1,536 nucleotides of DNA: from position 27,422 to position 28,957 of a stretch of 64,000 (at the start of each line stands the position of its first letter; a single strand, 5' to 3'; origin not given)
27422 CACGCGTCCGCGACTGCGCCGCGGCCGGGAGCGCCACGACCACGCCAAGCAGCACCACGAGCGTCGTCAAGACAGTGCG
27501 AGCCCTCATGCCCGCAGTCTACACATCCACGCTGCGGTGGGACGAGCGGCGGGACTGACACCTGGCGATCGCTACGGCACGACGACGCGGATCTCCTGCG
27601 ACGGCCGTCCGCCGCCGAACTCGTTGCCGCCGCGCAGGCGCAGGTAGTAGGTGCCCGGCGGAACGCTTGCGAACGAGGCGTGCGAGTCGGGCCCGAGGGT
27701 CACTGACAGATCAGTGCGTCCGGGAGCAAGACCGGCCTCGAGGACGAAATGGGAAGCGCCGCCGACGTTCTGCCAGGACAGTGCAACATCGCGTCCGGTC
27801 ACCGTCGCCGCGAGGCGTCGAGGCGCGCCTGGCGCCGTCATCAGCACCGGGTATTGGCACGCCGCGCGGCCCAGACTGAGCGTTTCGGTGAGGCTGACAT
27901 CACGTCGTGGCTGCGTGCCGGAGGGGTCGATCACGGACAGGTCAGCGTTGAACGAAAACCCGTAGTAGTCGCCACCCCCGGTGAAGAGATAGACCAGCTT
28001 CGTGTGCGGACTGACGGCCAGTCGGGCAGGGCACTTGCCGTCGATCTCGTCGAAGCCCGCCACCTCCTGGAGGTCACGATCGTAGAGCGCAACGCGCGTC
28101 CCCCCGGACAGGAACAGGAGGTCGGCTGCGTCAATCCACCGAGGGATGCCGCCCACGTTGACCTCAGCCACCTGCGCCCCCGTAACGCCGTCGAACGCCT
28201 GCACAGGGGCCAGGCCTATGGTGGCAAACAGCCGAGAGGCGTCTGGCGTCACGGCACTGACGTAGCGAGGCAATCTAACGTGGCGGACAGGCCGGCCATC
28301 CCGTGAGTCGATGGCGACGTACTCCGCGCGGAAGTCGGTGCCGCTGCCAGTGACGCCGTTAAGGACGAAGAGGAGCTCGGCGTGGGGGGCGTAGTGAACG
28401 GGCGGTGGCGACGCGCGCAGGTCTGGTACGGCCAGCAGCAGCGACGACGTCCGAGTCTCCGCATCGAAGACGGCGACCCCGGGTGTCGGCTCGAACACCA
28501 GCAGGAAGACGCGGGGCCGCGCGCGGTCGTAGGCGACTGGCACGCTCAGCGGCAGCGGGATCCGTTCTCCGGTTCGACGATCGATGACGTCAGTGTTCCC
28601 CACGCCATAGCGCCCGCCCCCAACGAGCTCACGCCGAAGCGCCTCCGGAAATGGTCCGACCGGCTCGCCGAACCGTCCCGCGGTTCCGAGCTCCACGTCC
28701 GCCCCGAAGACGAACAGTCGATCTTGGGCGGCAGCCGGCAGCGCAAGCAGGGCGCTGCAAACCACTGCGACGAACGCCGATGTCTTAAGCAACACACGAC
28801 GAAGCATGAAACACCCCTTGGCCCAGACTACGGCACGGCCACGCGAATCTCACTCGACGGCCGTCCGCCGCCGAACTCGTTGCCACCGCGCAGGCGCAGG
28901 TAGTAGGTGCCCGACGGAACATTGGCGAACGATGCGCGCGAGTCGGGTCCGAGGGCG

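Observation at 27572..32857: Sigma54-type promoter driving four tandem paralogs of a secreted propeller-FN3 protein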

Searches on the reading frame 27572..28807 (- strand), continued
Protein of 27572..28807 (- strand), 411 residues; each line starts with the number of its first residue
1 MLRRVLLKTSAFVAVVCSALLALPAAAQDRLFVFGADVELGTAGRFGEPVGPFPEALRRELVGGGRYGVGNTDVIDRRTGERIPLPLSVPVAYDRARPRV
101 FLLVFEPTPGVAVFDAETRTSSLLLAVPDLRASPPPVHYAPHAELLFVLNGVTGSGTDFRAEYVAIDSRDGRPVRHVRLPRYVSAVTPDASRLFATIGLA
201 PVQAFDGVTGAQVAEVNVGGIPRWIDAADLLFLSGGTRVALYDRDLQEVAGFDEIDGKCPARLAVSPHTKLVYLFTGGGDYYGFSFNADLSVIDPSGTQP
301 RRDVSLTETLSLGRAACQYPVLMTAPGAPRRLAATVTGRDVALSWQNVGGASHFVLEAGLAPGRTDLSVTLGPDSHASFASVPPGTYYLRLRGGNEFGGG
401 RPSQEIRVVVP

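Call 43: search_protein_families(library=pfam, proteins=[L071:6986-10849:+, L069:7268-10813:+, L034:141-3152:+, L040:7853-10840:+, L047:6878-9466:+, L027:8795-10549:+, L051:9008-10855:+, L073:8807-10546:+, L044:8429-10837:+], max_evalue=0.001)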
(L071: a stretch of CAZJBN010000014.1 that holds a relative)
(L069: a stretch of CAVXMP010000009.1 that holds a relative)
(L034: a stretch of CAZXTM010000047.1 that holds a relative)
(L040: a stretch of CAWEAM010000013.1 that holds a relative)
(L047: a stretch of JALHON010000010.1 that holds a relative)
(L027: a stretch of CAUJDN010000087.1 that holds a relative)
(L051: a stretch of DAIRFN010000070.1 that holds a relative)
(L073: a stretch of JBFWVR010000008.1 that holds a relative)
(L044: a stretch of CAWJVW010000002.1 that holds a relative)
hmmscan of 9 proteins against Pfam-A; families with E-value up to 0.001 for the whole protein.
L071:6986-10849:+ (1288 aa): 8 families
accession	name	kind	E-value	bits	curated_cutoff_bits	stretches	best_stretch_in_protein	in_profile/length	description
PF00041.27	fn3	-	2.1e-26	92.4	25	3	1200-1285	2-83/84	Fibronectin type III domain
PF13583.11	Reprolysin_4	-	9.4e-17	61.8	22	1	265-456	6-186/203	Metallo-peptidase family M12B Reprolysin-like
PF13688.12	Reprolysin_5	-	2e-14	54.7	27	1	262-455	3-196/196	Metallo-peptidase family M12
PF13582.12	Reprolysin_3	-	1.1e-11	45.8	22.4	1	286-409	2-122/123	Metallo-peptidase family M12B Reprolysin-like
PF17963.7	Big_9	-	5e-11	43.8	23.6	1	705-797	4-89/89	Bacterial Ig domain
PF17892.7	Cadherin_5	-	3.8e-07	30.3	26.5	1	704-799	4-98/98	Cadherin-like domain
PF00801.26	PKD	-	1.1e-05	25.7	23.5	0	1198-1276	13-71/80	PKD domain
PF01108.23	Tissue_fac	-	5.4e-05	23.4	27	0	912-989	23-105/107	Tissue factor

L069:7268-10813:+ (1182 aa): 5 families
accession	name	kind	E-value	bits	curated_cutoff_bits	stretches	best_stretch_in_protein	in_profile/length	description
PF25778.1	DUF7948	-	2.9e-57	194.6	27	1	64-260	1-214/214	Domain of unknown function (DUF7948)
PF00041.27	fn3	-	5.8e-20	71.7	25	3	911-994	2-83/84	Fibronectin type III domain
PF06739.17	SBBP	-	3.7e-19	68.8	20.5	1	263-294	2-35/38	Beta-propeller repeat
PF13004.13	BACON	-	9e-11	42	25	1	850-902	3-55/61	Putative binding domain, N-terminal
PF19190.6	BACON_2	-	0.00076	19.8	25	1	823-896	3-82/94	Viral BACON domain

L034:141-3152:+ (1004 aa): 6 families
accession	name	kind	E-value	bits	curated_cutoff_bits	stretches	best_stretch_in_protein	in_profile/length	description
PF00041.27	fn3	-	6.1e-25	87.7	25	3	914-996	2-81/84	Fibronectin type III domain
PF13004.13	BACON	-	4.2e-10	39.9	25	1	550-602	2-61/61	Putative binding domain, N-terminal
PF24421.1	Ig_J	-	5.5e-08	33.3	29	0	661-688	63-90/104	Tip attachment protein J, Ig-like domain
PF19190.6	BACON_2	-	2.3e-06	27.9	25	1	525-595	5-81/94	Viral BACON domain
PF07495.19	Y_Y_Y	-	3.5e-06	27.3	26.6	0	966-987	29-50/65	Y_Y_Y domain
PF01436.27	NHL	-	6.9e-05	23.1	20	0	269-285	4-20/28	NHL repeat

L040:7853-10840:+ (996 aa): 11 families
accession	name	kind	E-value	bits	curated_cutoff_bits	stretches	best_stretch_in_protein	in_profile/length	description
PF13620.12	CarboxypepD_reg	-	1.7e-40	137.6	32.3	4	33-92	1-59/82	Carboxypeptidase regulatory-like domain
PF17802.7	SpaA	-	7.3e-17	61.8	23.1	0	33-85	2-56/91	Prealbumin-like fold domain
PF00041.27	fn3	-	5e-14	52.7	25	1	906-986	2-76/84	Fibronectin type III domain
PF13715.12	CarbopepD_reg_2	-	1.4e-13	51.1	32.2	1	34-87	1-50/88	CarboxypepD_reg-like domain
PF17210.9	SdrD_B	-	1.6e-12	48.1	29.7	0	45-89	22-66/112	SdrD B-like domain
PF09430.16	EMC7_beta-sandw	-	8.7e-10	39.3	26.6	0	188-213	20-45/122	ER membrane protein complex subunit 7, beta-sandwich domain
PF07495.19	Y_Y_Y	-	1.3e-08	35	26.6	0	866-894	29-57/65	Y_Y_Y domain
PF24421.1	Ig_J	-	6.1e-07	29.9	29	0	862-891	63-92/104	Tip attachment protein J, Ig-like domain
PF11974.14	bMG3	-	1.2e-06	28.8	34.9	0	37-77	18-58/103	Bacterial alpha-2-macroglobulin MG3 domain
PF24170.1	Fn3-II_PB4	-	0.00088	19.9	27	0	936-977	36-78/95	Straight fiber protein PB4 second Fn3-like domain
PF09912.14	DUF2141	-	0.00099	19.5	24.4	0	65-93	38-66/112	Uncharacterized protein conserved in bacteria (DUF2141)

L047:6878-9466:+ (863 aa): 1 family
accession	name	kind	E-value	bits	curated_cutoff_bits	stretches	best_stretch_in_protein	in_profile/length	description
PF00041.27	fn3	-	3.6e-07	30.8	25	0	686-767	2-82/84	Fibronectin type III domain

L027:8795-10549:+ (585 aa): 2 families
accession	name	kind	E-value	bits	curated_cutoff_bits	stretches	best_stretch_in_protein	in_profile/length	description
PF07995.17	GSDH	-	4.7e-31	108.7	25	1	40-344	8-281/332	Glucose / Sorbosone dehydrogenase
PF00041.27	fn3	-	1.1e-12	48.4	25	2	502-581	2-82/84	Fibronectin type III domain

L051:9008-10855:+ (616 aa): 4 families
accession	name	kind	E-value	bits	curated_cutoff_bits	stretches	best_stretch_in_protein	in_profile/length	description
PF00041.27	fn3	-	8.4e-14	52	25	1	351-430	3-80/84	Fibronectin type III domain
PF00801.26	PKD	-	3.1e-06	27.5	23.5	0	441-522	8-78/80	PKD domain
PF04151.21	PPC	-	6.7e-06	27.3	25.9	0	400-419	50-70/70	Bacterial pre-peptidase C-terminal domain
PF19408.5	PKD_6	-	8.2e-05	23.3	25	0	478-520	38-79/82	PKD-like domain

L073:8807-10546:+ (580 aa): 4 families
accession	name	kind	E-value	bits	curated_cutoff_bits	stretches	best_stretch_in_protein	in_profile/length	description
PF00041.27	fn3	-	2.3e-13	50.6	25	1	399-483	2-82/84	Fibronectin type III domain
PF00413.30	Peptidase_M10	-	1.5e-06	28.7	24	1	335-385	109-158/159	Matrixin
PF04151.21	PPC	-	0.00039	21.7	25.9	0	408-469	11-70/70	Bacterial pre-peptidase C-terminal domain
PF00801.26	PKD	-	0.00052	20.4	23.5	0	497-568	17-72/80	PKD domain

L044:8429-10837:+ (803 aa): 5 families
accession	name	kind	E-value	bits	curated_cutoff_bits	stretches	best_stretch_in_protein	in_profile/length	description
PF13517.12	FG-GAP_3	-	2.9e-35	121.1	26.9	5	241-312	1-60/61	FG-GAP-like repeat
PF07593.17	UnbV_ASPIC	-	2.9e-14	53.1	23.4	1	450-518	1-67/68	ASPIC and UnbV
PF00041.27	fn3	-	4.7e-13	49.6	25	1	531-614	2-83/84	Fibronectin type III domain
PF01839.29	FG-GAP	-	2.4e-08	34.1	22.1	0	296-312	3-19/37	FG-GAP repeat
PF00801.26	PKD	-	5.2e-05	23.6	23.5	0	541-614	27-80/80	PKD domain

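Call 62: search_protein_families(library=pfam, proteins=[L075:1649-2860:+, L015:11472-13757:+, L015:13850-14467:+], max_evalue=0.001)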
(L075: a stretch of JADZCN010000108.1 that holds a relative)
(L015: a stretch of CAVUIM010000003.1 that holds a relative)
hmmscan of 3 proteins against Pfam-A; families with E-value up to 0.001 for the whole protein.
L075:1649-2860:+ (404 aa): 9 families
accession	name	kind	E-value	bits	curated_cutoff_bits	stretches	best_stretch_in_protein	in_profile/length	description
PF00158.32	Sigma54_activat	-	1.7e-70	236.5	20.2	1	89-255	1-167/168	Sigma-54 interaction domain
PF25601.1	AAA_lid_14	-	8.9e-22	77.2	27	1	261-327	1-67/87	AAA+ ATPase lid domain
PF14532.12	Sigma54_activ_2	-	2.2e-20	73.7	25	1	91-260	2-138/138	Sigma-54 interaction domain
PF07728.20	AAA_5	-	3.1e-09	37.4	22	1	113-231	2-123/139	AAA domain (dynein-related subfamily)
PF00004.35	AAA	-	7.5e-07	30.1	21.2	1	113-231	1-110/131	ATPase family associated with various cellular activities (AAA)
PF01078.27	Mg_chelatase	-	2e-06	27.8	20.3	0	168-236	93-163/207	Magnesium chelatase, subunit ChlI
PF02954.25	HTH_8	-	8.9e-06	25.8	22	1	345-387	2-41/42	Bacterial regulatory protein, Fis family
PF13191.12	AAA_16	-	0.00014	22.8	32.6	1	96-205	12-120/167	AAA ATPase domain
PF07724.20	AAA_2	-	0.00045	20.7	27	0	112-212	5-106/166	AAA domain (Cdc48 subfamily)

L015:11472-13757:+ (762 aa): 0 families

L015:13850-14467:+ (206 aa): 1 family
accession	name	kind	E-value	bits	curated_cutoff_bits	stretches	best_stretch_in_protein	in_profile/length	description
PF13505.12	OMP_b-brl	-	1.8e-13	51.5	28.7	1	27-204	2-175/175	Outer membrane protein beta-barrel domain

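Call 77: list_cluster_members(proteins=[P0001, P0110, P0053, P0011, P0016])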
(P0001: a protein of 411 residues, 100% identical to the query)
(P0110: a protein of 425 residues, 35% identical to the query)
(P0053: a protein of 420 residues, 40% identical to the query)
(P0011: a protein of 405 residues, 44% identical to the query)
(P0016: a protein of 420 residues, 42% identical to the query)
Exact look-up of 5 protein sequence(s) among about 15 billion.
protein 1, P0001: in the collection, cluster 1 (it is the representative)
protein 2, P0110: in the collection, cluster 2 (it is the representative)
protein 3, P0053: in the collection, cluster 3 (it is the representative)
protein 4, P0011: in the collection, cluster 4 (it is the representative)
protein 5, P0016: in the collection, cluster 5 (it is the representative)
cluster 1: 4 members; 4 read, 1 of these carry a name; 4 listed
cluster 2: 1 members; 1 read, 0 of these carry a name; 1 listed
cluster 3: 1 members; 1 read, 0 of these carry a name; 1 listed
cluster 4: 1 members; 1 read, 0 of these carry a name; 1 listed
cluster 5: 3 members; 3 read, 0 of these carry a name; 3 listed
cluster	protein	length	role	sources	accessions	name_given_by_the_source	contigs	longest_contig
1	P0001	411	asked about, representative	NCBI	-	-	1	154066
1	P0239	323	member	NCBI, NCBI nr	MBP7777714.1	MAG: fibronectin type III domain-containing protein [Acidobacteria bacterium] | fibronectin type III domain-containing protein [Acidobacteriota bacterium]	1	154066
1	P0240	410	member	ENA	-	-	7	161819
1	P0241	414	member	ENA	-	-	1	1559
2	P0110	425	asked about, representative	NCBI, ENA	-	-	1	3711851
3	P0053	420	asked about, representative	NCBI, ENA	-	-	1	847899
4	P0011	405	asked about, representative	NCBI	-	-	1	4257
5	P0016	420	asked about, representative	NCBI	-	-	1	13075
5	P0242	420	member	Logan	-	-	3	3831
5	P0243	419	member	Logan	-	-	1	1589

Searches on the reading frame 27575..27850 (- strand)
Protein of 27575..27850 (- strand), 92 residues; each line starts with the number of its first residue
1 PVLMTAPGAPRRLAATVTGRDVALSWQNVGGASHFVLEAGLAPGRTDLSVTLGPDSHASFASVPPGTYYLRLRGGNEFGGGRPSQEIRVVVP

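Call 70: search_solved_structures(query=A6, max_evalue=1)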
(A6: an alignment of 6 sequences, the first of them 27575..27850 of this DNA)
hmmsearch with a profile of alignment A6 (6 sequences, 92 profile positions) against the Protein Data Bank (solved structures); distinct sequences matched with E-value up to 1: 48.
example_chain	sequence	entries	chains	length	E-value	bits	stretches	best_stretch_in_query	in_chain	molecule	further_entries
8g4l_bm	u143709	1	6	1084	1.8e-08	37.9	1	2-85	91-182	Titin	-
8q6t_I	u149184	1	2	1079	2.3e-08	37.6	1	2-85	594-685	Titin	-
3lpw_A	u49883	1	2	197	2.4e-06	31.1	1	5-85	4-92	A77-A78 domain from Titin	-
4u3h_A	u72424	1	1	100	5.8e-06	29.8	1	5-85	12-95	FN3con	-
5fm5_M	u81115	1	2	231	1.3e-05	28.7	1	6-91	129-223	MYOMESIN-1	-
1x5f_A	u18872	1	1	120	1.4e-05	28.6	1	7-90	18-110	Neogenin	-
6tpv_A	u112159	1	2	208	0.00023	24.7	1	5-88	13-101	Receptor-type tyrosine-protein phosphatase F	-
8bvo_A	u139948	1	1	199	0.00028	24.4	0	5-85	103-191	Titin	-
8bxr_A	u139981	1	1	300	0.00029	24.4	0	2-84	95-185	Titin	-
8os3_A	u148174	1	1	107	0.0003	24.3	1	5-85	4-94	Titin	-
5j7k_A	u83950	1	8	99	0.00039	24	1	7-80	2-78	FN3con-a-lys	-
6zva_B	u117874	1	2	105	0.00085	22.9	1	6-91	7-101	Myomesin-1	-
8oty_A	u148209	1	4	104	0.0011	22.5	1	6-85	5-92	Titin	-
4yh7_A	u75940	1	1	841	0.0012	22.4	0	6-90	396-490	Receptor-type tyrosine-protein phosphatase delta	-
1wf5_A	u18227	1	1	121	0.0015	22.1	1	4-87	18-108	sidekick 2 protein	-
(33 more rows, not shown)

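Call 72: predict_structure(alignment_id=A6)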
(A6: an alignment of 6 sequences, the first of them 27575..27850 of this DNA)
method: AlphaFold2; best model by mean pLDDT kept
length: 92 residues; sequences in the alignment: 6
mean_pLDDT: 70.7   pTM: 0.62
mean pLDDT of the five models: 70.7, 68.6, 56.8, 52.8, 51.0
residues with pLDDT >= 90: 0; 70-90: 51; 50-70: 31; < 50: 10
segments of 3 or more residues with pLDDT < 50: 1-10
pLDDT, mean of each block of 10 residues (from residue 1): 38 58 67 81 85 72 81 74 79 78
secondary structure, 60 per line:
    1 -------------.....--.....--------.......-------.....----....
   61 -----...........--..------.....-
elements in order: E14-18 E21-25 E34-40 E48-52 E57-60 E66-76 E87-91
